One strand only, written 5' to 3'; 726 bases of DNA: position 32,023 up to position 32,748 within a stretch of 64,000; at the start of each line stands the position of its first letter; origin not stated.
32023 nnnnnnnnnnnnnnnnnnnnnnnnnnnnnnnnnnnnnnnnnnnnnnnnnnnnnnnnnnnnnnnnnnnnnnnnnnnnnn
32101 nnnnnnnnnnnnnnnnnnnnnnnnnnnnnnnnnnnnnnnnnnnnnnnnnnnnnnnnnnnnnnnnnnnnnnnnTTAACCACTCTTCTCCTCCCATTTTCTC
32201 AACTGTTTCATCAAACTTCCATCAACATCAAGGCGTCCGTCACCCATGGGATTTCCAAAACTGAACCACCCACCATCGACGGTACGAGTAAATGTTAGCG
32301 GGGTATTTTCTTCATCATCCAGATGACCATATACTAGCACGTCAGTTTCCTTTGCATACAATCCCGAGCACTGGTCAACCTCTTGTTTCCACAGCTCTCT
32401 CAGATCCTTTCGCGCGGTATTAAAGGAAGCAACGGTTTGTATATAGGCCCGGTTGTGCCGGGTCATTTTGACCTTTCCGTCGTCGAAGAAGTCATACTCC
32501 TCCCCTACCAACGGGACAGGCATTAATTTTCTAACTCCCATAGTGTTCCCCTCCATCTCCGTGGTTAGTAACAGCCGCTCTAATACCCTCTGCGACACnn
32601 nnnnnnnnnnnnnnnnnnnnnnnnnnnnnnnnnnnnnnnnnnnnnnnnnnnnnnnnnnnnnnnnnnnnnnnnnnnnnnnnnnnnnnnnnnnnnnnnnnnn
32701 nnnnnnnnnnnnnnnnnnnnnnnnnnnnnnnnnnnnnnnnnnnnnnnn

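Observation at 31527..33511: Rnl2-family RNA ligase with two unknown co-oriented genes: possible RNA-repair or anti-anticodon-nuclease module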

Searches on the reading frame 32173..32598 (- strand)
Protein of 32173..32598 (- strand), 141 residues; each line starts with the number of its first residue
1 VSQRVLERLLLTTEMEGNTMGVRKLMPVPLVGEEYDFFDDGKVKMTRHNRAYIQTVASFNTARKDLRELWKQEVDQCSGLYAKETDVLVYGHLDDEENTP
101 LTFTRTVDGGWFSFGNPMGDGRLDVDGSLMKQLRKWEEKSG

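Call 3: search_protein_families(library=pfam, proteins=[window:32173-32598:-], max_evalue=0.1)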
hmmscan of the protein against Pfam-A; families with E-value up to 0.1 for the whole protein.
window:32173-32598:- (141 aa): 0 families

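Call 4: search_protein_families(library=phrogs, proteins=[window:32173-32598:-], max_evalue=0.01)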
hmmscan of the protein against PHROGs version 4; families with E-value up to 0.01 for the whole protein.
window:32173-32598:- (141 aa): 0 families

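Call 8: search_protein_families(library=ncbifam, proteins=[window:32173-32598:-], max_evalue=0.1)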
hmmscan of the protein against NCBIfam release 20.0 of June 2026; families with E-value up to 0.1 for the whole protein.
window:32173-32598:- (141 aa): 1 family
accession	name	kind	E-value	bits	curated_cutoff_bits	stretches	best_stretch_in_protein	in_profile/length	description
TIGR02283.1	MltB_2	subfamily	0.093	11.9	248.45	0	7-83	145-221/300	lytic murein transglycosylase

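Call 17: find_homologous_proteins(query=window:32173-32598:-, max_evalue=0.01)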
Query window:32173-32598:- (141 aa): 8 proteins with E <= 0.01 among 20 candidates.
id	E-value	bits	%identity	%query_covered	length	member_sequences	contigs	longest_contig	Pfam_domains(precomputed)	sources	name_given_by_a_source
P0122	3.5e-78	278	100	87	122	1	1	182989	-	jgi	-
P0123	1.1e-24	105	52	79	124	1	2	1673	-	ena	-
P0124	4.7e-24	103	46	77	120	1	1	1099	-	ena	-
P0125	3.3e-16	77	42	73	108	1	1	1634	-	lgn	-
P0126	5.5e-15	73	38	87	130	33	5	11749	-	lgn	-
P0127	7.7e-14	70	41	76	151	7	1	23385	-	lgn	-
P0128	1.4e-13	69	39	77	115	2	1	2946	-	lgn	-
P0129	6.9e-13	67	35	80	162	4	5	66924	-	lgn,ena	-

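Call 18: find_encoding_contigs(protein=P0129, flank=6000, max_places=3)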
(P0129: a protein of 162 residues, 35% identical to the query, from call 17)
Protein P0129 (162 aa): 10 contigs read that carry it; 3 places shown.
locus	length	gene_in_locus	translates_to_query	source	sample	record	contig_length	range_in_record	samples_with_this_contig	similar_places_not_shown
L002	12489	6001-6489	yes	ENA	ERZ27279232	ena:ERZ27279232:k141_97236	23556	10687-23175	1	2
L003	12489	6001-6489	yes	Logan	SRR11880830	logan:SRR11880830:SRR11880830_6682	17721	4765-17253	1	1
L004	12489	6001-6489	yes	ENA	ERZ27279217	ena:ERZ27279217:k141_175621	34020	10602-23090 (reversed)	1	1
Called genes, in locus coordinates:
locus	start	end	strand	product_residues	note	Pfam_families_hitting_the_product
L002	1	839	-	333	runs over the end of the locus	-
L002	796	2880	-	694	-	PF07230:Portal_T4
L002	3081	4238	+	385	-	-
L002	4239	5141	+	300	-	-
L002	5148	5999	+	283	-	PF00149:Metallophos (weak)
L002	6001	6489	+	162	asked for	-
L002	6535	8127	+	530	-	-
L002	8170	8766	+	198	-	-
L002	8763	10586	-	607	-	PF03237:Terminase_6N (weak)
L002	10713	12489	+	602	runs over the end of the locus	-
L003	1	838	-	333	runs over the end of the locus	-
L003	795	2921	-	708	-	PF07230:Portal_T4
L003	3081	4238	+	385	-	-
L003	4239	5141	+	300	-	-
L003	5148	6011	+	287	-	PF00149:Metallophos (weak)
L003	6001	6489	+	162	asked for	-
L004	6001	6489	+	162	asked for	-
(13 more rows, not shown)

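Call 19: find_encoding_contigs(protein=P0127, flank=6000, max_places=2)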
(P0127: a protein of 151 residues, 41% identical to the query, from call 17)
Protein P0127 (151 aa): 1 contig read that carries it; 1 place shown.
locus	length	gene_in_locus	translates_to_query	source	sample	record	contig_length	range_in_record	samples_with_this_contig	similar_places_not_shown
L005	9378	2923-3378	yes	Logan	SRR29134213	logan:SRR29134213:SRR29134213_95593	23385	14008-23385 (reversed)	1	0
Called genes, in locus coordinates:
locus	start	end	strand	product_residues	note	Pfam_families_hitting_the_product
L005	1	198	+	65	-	?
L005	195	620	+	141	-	-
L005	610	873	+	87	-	-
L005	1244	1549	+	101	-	-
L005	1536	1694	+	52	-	-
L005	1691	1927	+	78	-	-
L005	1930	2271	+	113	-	-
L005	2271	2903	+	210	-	PF09414:RNA_ligase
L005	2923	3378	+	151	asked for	-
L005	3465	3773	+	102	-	-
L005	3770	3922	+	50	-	-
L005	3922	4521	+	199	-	-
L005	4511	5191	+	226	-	-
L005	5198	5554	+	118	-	-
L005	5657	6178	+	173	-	-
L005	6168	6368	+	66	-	-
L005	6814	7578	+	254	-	-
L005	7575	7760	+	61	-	-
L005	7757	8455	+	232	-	PF01555:N6_N4_Mtase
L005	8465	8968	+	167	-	PF13651:EcoRI_methylase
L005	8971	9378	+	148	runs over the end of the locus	PF01661:Macro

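Call 20: find_encoding_contigs(protein=P0126, flank=6000, max_places=3)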
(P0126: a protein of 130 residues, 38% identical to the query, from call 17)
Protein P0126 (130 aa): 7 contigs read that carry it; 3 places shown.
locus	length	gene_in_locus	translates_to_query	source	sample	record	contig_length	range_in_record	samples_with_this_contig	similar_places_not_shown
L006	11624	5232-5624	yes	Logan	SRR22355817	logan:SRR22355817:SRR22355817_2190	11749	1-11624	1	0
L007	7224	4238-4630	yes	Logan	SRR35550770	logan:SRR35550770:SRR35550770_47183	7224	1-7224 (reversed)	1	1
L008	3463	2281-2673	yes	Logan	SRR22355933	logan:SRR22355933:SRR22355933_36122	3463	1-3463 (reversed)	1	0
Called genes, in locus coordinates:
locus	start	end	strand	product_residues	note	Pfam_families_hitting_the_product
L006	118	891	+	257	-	-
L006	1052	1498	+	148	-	-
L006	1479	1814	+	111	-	-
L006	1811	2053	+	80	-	-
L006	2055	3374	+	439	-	PF01139:RtcB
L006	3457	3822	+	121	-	-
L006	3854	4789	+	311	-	-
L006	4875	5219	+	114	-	-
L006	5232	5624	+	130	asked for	-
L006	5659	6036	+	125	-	-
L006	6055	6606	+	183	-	-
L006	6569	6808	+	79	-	-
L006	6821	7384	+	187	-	-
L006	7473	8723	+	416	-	PF04542:Sigma70_r2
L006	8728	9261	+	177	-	-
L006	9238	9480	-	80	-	-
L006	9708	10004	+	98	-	-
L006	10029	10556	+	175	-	-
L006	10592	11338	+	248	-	-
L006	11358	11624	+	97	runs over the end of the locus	-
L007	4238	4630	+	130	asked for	-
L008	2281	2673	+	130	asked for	-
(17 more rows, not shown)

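Call 30: search_protein_representatives(alignment_id=A2)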
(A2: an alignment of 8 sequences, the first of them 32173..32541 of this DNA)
Query: 8 sequences, 122 profile positions. Proteins with E-value up to 0.001 (for the whole library): 541; up to 1e-10: 395; up to 1e-30: 46. The best 150 are listed.
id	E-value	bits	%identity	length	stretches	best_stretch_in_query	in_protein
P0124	3.4e-49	182.2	-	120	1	1-120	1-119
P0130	1.8e-42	160.5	-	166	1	12-118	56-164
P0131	1.1e-41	157.9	-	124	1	5-119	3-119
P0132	1.1e-39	151.4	-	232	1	7-119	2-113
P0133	1.2e-38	148.1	-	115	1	9-118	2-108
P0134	9.2e-38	145.3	-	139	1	9-119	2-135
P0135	2.1e-36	140.9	-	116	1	12-120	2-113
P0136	3.8e-36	140.0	-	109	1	12-118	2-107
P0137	3.9e-36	140.0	-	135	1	8-117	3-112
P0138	4.3e-36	139.9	-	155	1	12-119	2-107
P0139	8.7e-36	138.9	-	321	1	8-118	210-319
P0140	9.1e-36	138.8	-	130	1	9-119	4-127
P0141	9.9e-36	138.7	-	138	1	12-120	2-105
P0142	1.8e-35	137.9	-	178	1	5-116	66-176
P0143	1.0e-34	135.4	-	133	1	5-120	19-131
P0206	5.7e-28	113.7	-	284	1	8-118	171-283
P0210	9.5e-28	112.9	-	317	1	8-119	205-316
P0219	3.0e-27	111.3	-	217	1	6-114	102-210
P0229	1.8e-26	108.8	-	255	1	10-118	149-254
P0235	4.8e-26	107.4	-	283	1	12-119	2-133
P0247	2.3e-25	105.2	-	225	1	6-116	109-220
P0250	3.9e-25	104.5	-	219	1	7-119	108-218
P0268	4.0e-24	101.2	-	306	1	9-113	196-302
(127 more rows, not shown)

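Call 31: predict_structure(alignment_id=A2)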
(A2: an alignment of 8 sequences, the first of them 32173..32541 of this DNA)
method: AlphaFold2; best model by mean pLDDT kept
length: 122 residues; sequences in the alignment: 8
mean_pLDDT: 90.2   pTM: 0.83
mean pLDDT of the five models: 90.2, 86.7, 86.1, 85.9, 85.8
residues with pLDDT >= 90: 87; 70-90: 28; 50-70: 5; < 50: 2
segments of 3 or more residues with pLDDT < 50: none
pLDDT, mean of each block of 10 residues (from residue 1): 77 97 90 97 94 87 90 93 93 84 94 91 75
secondary structure, 60 per line:
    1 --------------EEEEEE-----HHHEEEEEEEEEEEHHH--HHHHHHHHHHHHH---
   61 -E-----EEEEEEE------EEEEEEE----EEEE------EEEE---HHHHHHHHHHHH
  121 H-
elements in order: E15-20 E29-39 H45-57 E68-74 E81-87 E92-95 E102-105 H109-121

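Call 32: search_protein_families(library=pfam, proteins=[P0139, P0210, P0268, P0206, P0229, P0247, P0250, P0219, P0132, P0235], max_evalue=0.01)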
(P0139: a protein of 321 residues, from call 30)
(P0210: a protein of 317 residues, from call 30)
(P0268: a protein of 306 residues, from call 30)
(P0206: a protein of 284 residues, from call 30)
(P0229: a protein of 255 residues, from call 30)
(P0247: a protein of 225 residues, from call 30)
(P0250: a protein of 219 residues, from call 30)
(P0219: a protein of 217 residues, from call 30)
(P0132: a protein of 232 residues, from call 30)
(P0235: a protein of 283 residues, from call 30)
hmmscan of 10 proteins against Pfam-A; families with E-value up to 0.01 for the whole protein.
P0139 (321 aa): 0 families

P0210 (317 aa): 0 families

P0268 (306 aa): 0 families

P0206 (284 aa): 0 families

P0229 (255 aa): 2 families
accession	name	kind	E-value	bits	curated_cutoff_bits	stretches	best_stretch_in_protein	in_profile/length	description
PF01909.29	NTP_transf_2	-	0.00014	22.6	21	1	12-40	17-45/93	Nucleotidyltransferase domain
PF18765.7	Polbeta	-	0.0045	17.5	26.9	0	10-41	14-44/93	Polymerase beta, Nucleotidyltransferase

P0247 (225 aa): 0 families

P0250 (219 aa): 0 families

P0219 (217 aa): 0 families

P0132 (232 aa): 0 families

P0235 (283 aa): 0 families

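Call 35: find_related_loci(query=A2, collection=viral_contigs, flank=5000)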
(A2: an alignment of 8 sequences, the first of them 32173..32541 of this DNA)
Query A2 (122 aa) in viral_contigs; peptide patterns used: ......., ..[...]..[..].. (x = any residue, [..] = any of these).
204 stretches matched a pattern; 82 encode a relative of the query (tblastn E <= 1e-3); the best 80 are kept; 80 distinct loci.
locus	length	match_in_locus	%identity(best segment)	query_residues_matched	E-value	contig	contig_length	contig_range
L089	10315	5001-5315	51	8-116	1e-26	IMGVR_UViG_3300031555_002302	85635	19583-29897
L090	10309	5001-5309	45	9-114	1e-26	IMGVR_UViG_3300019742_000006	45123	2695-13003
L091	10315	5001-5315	51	8-116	1e-26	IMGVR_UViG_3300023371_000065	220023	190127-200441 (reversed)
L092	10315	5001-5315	51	8-116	1e-26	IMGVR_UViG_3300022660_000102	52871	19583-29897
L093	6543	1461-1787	43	3-114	2e-25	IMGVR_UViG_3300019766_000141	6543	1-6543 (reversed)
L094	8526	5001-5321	44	1-110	2e-25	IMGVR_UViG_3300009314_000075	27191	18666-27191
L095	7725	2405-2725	44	1-110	2e-25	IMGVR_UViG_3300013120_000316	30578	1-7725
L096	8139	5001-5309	45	9-114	3e-25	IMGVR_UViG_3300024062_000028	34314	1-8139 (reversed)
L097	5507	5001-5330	43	9-121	2e-23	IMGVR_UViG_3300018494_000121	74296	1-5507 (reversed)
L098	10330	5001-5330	43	9-121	2e-23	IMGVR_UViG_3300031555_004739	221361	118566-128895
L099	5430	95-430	40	6-115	3e-23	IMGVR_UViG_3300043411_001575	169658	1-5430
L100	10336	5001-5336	40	6-115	8e-22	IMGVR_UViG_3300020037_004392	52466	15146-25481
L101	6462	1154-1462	40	8-116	1e-21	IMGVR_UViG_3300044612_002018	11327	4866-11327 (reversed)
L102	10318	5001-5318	41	5-112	1e-21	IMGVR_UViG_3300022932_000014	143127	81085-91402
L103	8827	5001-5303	41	8-114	2e-21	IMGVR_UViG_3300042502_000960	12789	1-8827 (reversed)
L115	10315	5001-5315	36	9-110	1e-18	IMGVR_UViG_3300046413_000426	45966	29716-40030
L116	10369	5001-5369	36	8-116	1e-18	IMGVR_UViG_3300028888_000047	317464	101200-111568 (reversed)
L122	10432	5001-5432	33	1-122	2e-14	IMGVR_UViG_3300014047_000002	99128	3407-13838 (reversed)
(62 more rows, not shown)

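Call 39: find_encoding_contigs(protein=P0123, flank=3000, max_places=3)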
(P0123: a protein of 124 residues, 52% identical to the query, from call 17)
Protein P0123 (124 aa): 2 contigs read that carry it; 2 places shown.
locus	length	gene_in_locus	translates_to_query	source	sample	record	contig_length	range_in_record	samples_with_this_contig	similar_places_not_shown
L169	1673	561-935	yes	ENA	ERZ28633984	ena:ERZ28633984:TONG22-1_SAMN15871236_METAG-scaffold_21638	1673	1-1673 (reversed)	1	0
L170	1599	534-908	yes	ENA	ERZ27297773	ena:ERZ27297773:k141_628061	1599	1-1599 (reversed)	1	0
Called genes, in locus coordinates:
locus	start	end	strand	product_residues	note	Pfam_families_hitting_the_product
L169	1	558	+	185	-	?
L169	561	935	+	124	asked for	-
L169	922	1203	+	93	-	-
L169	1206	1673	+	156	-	?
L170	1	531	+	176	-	?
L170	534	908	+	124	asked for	-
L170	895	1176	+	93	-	-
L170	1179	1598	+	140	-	?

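Call 40: find_encoding_contigs(protein=P0128, flank=3000, max_places=3)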
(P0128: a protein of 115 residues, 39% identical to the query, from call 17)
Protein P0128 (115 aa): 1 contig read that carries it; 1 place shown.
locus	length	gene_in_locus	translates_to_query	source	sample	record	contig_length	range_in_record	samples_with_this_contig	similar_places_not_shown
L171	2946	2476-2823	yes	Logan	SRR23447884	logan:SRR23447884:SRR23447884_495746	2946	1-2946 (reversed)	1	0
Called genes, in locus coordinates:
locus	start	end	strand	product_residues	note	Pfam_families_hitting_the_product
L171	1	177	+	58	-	?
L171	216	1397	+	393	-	-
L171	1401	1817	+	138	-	-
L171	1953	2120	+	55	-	-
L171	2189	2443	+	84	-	-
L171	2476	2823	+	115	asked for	-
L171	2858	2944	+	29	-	?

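Call 41: find_encoding_contigs(protein=P0125, flank=3000, max_places=3)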
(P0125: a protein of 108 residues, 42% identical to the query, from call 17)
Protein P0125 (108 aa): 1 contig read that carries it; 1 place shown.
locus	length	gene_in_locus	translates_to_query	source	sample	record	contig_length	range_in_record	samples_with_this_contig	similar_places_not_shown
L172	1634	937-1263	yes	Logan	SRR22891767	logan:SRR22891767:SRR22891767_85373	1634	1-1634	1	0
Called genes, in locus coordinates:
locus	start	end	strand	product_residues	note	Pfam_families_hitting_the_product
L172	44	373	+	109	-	-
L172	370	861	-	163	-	-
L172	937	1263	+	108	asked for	-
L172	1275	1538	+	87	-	-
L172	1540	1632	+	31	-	?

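Call 56: search_protein_families(library=padloc, proteins=[window:32173-32598:-], max_evalue=0.01)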
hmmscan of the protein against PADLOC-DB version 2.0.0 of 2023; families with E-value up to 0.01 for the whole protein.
window:32173-32598:- (141 aa): 0 families

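Call 64: search_protein_families(library=pfam, proteins=[L002:5148-5999:+, L002:4239-5141:+, L002:3081-4238:+, L002:6535-8127:+, L006:3854-4789:+, L006:3457-3822:+, L006:4875-5219:+, L006:5659-6036:+, L005:3922-4521:+, L005:4511-5191:+], max_evalue=0.01)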
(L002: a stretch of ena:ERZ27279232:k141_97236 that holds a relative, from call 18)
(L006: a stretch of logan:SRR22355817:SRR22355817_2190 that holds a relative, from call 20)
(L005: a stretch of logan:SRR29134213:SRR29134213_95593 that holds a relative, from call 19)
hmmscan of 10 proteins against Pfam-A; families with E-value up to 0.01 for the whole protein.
L002:5148-5999:+ (283 aa): 1 family
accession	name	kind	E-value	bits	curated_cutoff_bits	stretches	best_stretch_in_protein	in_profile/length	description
PF00149.33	Metallophos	-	1.6e-06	29.2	21.5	1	9-150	2-135/191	Calcineurin-like phosphoesterase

L002:4239-5141:+ (300 aa): 0 families

L002:3081-4238:+ (385 aa): 1 family
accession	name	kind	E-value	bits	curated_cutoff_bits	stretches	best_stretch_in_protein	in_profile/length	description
PF18024.7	HTH_50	-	0.0096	16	27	0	21-34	22-35/50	Helix-turn-helix domain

L002:6535-8127:+ (530 aa): 1 family
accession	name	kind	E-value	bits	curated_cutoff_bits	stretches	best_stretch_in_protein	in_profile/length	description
PF21189.3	PHA02142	-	8e-05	23.5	27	0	17-67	2-53/92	PHA02142 OB-fold domain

L006:3854-4789:+ (311 aa): 0 families

L006:3457-3822:+ (121 aa): 0 families

L006:4875-5219:+ (114 aa): 0 families

L006:5659-6036:+ (125 aa): 2 families
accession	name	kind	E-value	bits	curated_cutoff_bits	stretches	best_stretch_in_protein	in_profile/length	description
PF16850.11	Inhibitor_I66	-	0.0042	17.4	27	1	22-111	36-126/146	Peptidase inhibitor I66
PF04397.21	LytTR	-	0.0052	17.4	22.6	1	13-105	5-95/98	LytTr DNA-binding domain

L005:3922-4521:+ (199 aa): 0 families

L005:4511-5191:+ (226 aa): 0 families

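Call 65: search_solved_structures(query=L002:6535-8127:+, max_evalue=1, show_alignments=1)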
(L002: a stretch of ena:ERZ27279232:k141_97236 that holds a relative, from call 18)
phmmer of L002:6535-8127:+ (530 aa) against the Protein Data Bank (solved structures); distinct sequences matched with E-value up to 1: 1.
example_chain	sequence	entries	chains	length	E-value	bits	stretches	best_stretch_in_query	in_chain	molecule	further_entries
3dp7_A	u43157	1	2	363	0.35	13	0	184-265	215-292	SAM-dependent methyltransferase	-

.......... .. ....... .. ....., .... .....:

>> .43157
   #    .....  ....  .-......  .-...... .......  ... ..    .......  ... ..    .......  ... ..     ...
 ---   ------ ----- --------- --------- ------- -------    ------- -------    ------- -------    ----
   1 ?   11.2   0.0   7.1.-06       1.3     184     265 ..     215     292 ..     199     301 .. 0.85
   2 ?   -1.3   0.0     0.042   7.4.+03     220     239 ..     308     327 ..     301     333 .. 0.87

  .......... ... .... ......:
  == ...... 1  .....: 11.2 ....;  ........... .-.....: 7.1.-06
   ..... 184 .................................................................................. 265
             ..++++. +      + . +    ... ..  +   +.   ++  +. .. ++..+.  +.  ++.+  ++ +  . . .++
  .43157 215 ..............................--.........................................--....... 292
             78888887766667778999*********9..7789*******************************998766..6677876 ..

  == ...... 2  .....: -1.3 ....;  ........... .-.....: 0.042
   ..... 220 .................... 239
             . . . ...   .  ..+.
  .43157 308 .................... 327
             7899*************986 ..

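Call 67: search_protein_families(library=ncbifam, proteins=[L002:6535-8127:+, L002:5148-5999:+, L002:4239-5141:+, L006:3854-4789:+, L006:2055-3374:+, L115:7040-8164:+], max_evalue=0.1)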
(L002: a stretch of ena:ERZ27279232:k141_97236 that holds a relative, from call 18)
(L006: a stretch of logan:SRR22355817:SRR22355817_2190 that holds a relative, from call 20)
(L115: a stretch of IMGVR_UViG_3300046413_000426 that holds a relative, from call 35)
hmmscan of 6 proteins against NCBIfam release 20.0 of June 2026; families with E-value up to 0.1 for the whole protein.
L002:6535-8127:+ (530 aa): 1 family
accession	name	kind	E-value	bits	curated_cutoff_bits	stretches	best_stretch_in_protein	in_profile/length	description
TIGR02306.1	RNA_lig_DRB0094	equivalog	0.015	14.2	151.15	0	124-152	72-100/341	RNA ligase (ATP)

L002:5148-5999:+ (283 aa): 2 families
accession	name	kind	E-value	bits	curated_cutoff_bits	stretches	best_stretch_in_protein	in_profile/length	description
TIGR04123.1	P_estr_lig_assc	hypoth_equivalog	0.0031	17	150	1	25-89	59-119/207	ligase-associated DNA damage response endonuclease PdeM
NF001204.0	PRK00166.1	equivalog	0.018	14.3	176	1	62-144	49-134/276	symmetrical bis(5'-nucleosyl)-tetraphosphatase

L002:4239-5141:+ (300 aa): 0 families

L006:3854-4789:+ (311 aa): 1 family
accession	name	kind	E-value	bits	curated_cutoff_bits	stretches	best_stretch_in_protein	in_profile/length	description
TIGR04325.1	MTase_LIC12133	subfamily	0.0076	15.5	80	1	234-273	125-167/234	methyltransferase, TIGR04325 family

L006:2055-3374:+ (439 aa): 5 families
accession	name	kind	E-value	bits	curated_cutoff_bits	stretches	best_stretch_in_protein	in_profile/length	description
NF052663.1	RtcB_rel_intein2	exception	4.3e-38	131.5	1050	3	267-430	449-619/626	intein-containing RctB family protein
NF007153.0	PRK09588.1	equivalog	2.3e-26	92.7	407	3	267-436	197-372/379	RNA ligase RtcB family protein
TIGR03073.1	release_rtcB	hypoth_equivalog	2.1e-23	82.9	271.8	3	261-422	179-345/356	RNA ligase RtcB family protein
NF038162.1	RtcB_rel_intein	exception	5.5e-15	54.4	1150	2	15-87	31-102/961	intein-containing RtcB family protein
NF033641.1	antiterm_LoaP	exception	0.014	15.6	125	1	278-335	65-125/166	antiterminator LoaP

L115:7040-8164:+ (374 aa): 3 families
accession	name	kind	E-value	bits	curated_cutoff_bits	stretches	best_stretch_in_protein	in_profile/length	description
TIGR02306.1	RNA_lig_DRB0094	equivalog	8e-32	110.4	151.15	1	11-361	6-338/341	RNA ligase (ATP)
TIGR02307.1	RNA_lig_RNL2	equivalog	0.00016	21.3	197.15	1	255-315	95-158/326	RNA ligase, Rnl2 family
NF033779.0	Tim44_TimA_adap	subfamily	0.06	13.3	80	1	321-361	81-121/215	Tim44/TimA family putative adaptor protein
